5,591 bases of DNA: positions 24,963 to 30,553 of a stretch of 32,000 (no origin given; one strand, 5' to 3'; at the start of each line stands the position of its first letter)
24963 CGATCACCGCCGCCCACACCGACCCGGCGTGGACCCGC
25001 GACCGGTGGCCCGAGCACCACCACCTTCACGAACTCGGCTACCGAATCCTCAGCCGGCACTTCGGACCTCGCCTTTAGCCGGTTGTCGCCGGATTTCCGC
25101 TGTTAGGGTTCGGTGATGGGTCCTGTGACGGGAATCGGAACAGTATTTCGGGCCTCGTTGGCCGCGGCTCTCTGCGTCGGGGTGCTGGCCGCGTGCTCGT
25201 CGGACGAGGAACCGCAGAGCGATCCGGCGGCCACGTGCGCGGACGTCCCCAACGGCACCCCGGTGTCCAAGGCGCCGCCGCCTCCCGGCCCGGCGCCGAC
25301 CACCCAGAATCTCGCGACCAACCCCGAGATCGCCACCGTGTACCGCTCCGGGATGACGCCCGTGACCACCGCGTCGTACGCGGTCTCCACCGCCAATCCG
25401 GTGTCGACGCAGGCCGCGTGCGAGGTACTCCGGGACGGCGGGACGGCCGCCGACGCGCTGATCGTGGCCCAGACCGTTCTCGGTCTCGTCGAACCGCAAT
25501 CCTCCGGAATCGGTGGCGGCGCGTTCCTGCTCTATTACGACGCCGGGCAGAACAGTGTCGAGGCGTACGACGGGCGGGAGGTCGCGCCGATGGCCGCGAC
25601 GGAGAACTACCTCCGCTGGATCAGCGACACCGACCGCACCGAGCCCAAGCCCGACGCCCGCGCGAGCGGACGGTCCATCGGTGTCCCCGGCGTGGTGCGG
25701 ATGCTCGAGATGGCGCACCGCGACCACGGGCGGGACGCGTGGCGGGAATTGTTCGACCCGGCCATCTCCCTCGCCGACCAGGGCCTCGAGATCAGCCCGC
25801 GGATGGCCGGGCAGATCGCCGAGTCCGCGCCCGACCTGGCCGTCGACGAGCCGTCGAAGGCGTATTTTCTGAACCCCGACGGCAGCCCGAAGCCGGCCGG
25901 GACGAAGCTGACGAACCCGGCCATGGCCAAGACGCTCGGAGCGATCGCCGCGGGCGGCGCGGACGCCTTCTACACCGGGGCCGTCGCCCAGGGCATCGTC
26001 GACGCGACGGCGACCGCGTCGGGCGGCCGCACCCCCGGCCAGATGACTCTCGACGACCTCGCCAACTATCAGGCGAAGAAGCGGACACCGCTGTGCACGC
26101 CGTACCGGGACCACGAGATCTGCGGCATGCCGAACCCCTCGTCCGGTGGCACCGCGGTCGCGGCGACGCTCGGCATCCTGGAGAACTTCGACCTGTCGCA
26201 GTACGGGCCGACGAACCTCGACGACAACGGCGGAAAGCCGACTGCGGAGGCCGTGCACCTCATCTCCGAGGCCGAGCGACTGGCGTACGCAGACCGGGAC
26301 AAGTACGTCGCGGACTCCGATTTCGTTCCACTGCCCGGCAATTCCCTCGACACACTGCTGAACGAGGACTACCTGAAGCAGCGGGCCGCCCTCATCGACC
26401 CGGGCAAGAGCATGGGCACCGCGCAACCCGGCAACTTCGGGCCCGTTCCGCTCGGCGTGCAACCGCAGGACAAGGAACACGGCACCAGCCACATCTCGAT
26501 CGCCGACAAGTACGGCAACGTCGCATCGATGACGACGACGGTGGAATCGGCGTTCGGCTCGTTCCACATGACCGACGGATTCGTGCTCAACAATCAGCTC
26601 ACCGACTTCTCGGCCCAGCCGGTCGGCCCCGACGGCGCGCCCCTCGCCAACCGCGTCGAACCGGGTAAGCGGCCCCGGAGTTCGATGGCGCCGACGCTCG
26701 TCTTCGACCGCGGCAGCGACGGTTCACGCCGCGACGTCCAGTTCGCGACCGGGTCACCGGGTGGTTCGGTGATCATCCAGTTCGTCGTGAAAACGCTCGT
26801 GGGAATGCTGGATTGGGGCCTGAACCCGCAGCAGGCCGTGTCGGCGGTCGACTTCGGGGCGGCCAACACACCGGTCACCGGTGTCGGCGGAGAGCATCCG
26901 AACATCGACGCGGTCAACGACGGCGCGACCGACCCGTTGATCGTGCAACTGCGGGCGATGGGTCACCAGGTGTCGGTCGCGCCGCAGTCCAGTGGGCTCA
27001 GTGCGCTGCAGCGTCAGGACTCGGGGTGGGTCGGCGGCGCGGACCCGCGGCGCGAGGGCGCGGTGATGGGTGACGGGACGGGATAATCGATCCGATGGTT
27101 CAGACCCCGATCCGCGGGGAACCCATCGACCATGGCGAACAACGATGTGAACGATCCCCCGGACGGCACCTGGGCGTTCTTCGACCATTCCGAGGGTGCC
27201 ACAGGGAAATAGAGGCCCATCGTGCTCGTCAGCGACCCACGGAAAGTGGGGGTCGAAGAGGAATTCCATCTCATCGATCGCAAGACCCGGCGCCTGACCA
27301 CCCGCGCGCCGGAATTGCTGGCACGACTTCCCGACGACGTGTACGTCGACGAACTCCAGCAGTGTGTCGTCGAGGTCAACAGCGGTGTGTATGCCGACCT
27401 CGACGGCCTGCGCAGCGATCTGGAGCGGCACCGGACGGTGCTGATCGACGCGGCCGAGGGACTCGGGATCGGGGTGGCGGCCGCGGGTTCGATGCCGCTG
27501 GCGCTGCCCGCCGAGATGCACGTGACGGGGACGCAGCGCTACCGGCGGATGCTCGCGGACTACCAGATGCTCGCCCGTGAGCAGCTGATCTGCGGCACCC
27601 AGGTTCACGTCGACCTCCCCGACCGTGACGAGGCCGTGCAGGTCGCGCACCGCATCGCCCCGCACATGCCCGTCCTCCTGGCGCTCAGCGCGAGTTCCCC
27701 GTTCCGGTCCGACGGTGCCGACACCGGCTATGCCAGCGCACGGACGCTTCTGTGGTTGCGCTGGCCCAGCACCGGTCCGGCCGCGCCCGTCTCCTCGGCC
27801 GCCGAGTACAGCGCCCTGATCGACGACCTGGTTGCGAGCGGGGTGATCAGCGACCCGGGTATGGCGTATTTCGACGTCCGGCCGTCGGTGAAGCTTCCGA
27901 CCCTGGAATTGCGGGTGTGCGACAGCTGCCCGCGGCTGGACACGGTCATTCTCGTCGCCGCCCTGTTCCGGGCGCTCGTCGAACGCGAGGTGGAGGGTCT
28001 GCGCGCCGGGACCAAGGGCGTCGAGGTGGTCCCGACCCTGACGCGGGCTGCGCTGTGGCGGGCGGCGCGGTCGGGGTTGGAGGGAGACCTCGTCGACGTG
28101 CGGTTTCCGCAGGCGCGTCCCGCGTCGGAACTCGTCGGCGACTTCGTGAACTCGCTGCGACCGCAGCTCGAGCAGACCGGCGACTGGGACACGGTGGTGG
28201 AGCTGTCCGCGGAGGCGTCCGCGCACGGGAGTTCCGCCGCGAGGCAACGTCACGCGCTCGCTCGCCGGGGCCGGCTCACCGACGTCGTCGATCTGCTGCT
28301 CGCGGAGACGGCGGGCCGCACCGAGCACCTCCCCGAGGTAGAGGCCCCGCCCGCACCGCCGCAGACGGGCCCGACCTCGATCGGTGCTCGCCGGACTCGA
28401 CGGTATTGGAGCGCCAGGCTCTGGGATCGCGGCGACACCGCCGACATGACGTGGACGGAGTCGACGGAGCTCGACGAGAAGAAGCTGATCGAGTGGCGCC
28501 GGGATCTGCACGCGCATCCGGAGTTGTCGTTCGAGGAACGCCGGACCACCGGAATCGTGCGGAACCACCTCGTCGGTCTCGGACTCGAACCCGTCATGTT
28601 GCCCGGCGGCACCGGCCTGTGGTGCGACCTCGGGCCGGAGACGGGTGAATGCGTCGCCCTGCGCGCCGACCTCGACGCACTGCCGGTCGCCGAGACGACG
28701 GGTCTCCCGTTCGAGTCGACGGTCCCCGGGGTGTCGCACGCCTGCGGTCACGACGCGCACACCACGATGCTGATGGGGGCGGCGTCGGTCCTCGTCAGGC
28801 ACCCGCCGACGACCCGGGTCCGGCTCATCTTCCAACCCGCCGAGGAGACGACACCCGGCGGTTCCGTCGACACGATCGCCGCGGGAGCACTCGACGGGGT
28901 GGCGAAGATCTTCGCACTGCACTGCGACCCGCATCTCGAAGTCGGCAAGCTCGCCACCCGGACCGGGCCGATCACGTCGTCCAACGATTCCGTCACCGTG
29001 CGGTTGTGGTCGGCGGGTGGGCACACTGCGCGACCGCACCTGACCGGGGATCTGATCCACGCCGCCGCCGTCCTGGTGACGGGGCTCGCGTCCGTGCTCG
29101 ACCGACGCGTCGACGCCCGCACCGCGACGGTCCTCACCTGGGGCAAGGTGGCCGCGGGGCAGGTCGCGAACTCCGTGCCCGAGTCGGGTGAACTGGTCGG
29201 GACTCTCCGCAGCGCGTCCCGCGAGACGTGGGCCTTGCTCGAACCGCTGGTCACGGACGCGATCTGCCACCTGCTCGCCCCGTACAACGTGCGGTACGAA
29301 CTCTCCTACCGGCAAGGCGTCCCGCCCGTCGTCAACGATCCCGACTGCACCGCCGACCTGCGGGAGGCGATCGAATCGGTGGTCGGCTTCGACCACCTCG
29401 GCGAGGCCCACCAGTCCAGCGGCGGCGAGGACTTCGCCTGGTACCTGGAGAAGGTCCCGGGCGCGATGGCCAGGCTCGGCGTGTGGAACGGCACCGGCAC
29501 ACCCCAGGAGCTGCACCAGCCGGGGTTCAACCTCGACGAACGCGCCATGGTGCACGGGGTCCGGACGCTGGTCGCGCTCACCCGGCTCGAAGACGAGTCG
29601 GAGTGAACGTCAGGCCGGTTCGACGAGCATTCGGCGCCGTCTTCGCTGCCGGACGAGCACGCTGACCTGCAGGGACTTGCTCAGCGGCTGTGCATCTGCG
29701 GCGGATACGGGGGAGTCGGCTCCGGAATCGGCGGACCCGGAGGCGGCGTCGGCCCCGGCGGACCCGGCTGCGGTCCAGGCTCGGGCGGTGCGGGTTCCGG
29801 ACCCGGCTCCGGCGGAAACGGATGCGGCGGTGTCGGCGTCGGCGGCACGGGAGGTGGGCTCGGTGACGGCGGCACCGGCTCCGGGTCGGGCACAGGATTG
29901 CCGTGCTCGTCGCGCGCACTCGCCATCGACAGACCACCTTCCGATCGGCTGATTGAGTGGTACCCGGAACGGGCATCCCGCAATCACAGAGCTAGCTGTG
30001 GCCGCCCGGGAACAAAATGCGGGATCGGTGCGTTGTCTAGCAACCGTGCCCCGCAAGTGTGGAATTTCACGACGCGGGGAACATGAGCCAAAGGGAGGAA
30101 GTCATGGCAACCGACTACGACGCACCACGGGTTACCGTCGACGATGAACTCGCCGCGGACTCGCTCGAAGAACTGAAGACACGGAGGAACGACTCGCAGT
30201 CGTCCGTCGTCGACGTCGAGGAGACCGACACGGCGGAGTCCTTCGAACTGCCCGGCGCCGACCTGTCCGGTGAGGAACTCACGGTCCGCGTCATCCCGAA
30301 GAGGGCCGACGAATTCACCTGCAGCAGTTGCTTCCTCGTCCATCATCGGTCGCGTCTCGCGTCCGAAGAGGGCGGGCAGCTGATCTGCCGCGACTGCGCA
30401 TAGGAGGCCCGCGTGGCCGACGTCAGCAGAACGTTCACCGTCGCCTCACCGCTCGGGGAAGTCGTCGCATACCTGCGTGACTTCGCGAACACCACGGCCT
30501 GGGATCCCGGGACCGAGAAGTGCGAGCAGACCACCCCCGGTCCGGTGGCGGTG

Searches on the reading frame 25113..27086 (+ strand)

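Call 8: search_protein_families(library=pfam, proteins=[window:25113-27086:+], max_evalue=0.001)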
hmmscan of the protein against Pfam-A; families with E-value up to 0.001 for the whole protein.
window:25113-27086:+ (657 aa): 1 family
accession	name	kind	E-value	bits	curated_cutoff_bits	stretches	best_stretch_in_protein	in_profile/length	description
PF01019.26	G_glu_transpept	-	7.8e-151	503.8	27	1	104-649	2-512/512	Gamma-glutamyltranspeptidase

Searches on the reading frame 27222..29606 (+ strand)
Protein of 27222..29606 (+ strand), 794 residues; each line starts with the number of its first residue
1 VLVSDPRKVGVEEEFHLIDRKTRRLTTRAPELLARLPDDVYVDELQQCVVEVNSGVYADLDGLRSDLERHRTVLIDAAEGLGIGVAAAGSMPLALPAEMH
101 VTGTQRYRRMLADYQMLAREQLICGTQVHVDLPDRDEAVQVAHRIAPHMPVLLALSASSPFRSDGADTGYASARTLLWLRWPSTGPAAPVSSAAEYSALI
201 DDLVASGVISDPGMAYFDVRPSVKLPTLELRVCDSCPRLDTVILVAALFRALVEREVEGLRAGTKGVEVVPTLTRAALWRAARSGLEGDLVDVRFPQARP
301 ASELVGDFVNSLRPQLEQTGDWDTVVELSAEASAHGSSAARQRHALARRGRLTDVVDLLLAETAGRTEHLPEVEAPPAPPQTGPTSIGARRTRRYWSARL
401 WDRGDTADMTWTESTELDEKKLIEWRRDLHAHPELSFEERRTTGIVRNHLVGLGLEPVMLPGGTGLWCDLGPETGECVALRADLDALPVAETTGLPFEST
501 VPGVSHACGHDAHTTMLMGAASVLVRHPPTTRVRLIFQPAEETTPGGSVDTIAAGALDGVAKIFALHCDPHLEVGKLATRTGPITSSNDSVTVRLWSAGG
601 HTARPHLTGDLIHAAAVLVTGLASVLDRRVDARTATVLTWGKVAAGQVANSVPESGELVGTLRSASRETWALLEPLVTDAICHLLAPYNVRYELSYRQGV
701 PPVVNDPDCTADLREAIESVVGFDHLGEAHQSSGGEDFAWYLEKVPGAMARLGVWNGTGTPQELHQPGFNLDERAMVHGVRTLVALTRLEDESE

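Call 8: search_protein_families(library=pfam, proteins=[window:27222-29606:+], max_evalue=0.001)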
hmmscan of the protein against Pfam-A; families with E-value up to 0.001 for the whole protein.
window:27222-29606:+ (794 aa): 2 families
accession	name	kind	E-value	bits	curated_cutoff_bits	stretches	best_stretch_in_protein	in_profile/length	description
PF04107.18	GCS2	-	1.3e-50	172.9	21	1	9-286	1-291/291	Glutamate-cysteine ligase family 2(GCS2)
PF01546.33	Peptidase_M20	-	7.7e-38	130.9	24.6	1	479-786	1-203/206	Peptidase family M20/M25/M40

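Call 60: search_protein_families(library=ncbifam, proteins=[window:27222-29606:+], max_evalue=0.00001)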
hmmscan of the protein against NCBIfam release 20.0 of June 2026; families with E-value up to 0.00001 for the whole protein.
window:27222-29606:+ (794 aa): 13 families
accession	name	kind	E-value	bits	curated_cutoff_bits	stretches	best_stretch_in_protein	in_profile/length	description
NF010041.0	PRK13517.1-1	subfamily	4.8e-103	345.2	332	1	7-364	5-365/368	glutamate--cysteine ligase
TIGR01891.1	amidohydrolases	subfamily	7.8e-94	314.8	153.75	1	422-778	1-365/366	amidohydrolase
NF040868.1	carboxypep_CpsA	equivalog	6.9e-83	278.5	500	1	414-786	8-385/391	carboxypeptidase CpsA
NF010039.0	PRK13515.1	equivalog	7.8e-83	278.2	371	1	8-366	11-372/378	carboxylate-amine ligase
TIGR02050.1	gshA_cyan_rel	subfamily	1.2e-79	267.7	176.4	1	9-291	2-287/287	YbdK family carboxylate-amine ligase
NF010043.0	PRK13517.1-3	equivalog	2.4e-76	257.1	409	1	4-364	8-373/381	glutamate--cysteine ligase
NF038260.1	ectoine_DoeB_2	equivalog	3.2e-70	236.9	550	1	423-787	9-376/378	N(2)-acetyl-L-2,4-diaminobutanoate deacetylase DoeB2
NF010042.0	PRK13517.1-2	equivalog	9.1e-56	189.3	427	1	7-363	11-370/376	glutamate--cysteine ligase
NF010040.1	PRK13516.1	equivalog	3.8e-51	174.3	425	1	4-357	7-361/369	YbdK family carboxylate-amine ligase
NF010044.0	PRK13517.1-4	equivalog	6.9e-51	173.4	437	1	8-362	15-369/372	glutamate--cysteine ligase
NF010045.0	PRK13518.1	equivalog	4.8e-41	140.9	395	1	8-310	14-319/360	glutamate--cysteine ligase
TIGR02048.1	gshA_cyano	equivalog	3.8e-09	35.9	249.05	1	126-312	117-310/376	glutamate--cysteine ligase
TIGR01246.1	dapE_proteo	equivalog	3.2e-06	26.4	361.8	1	595-757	184-342/370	succinyl-diaminopimelate desuccinylase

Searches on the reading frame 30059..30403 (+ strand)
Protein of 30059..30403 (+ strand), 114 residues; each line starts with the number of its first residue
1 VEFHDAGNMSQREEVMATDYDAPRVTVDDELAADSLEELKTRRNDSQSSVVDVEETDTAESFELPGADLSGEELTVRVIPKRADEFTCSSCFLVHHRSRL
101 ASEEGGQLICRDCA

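Call 74: search_protein_families(library=pfam, proteins=[window:30059-30403:+], max_evalue=0.01)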
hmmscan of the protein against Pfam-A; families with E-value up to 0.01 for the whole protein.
window:30059-30403:+ (114 aa): 1 family
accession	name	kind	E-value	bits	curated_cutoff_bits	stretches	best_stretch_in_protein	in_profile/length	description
PF13834.11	DUF4193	-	7.1e-45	151.8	25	1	16-114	1-98/98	Domain of unknown function (DUF4193)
